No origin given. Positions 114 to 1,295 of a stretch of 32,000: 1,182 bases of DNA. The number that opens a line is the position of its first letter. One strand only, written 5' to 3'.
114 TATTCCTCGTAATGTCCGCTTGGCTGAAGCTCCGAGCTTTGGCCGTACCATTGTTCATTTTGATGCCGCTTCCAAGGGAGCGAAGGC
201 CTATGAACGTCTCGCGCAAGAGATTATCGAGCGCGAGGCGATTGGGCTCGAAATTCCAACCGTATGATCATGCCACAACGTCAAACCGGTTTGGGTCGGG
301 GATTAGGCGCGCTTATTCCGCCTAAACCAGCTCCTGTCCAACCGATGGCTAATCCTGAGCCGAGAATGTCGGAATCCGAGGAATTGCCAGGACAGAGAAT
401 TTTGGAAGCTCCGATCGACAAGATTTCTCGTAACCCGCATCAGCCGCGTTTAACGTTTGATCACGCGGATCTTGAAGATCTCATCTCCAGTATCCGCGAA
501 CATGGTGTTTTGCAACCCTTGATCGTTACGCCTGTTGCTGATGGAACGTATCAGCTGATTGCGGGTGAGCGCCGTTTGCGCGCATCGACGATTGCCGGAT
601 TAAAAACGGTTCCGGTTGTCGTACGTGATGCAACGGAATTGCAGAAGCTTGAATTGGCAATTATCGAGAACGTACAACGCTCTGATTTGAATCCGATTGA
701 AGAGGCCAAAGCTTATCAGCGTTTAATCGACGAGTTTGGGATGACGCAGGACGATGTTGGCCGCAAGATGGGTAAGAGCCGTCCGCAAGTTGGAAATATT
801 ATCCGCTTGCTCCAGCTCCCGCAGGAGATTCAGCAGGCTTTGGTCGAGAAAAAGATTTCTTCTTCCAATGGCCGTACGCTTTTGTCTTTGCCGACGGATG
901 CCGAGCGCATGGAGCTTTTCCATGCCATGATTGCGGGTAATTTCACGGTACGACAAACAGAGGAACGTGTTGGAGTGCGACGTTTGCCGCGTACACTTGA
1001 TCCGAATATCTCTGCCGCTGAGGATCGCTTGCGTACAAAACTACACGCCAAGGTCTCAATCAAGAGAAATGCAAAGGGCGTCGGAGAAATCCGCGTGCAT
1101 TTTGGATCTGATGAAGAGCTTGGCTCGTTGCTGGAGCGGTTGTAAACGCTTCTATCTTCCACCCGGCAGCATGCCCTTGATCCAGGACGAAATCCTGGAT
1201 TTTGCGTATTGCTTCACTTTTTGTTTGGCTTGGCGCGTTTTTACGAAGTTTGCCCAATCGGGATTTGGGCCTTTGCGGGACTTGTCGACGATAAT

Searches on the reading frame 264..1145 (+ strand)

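Call 8: search_protein_families(library=pfam, proteins=[window:264-1145:+], max_evalue=0.01)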
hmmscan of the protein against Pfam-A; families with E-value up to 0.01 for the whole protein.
window:264-1145:+ (293 aa): 4 families
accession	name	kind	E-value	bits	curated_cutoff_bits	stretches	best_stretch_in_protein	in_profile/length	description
PF17762.8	HTH_ParB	-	1.5e-33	115.4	22.6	1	141-236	2-97/102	ParB HTH domain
PF02195.25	ParB_N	-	5.6e-32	110.1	26.3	1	45-138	2-95/95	ParB N-terminal domain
PF23552.2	ParB_C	-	6.6e-11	41.9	23.8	1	246-293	2-49/50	ParB dimerisation domain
PF01381.28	HTH_3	-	0.003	18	23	0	155-181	5-31/55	Helix-turn-helix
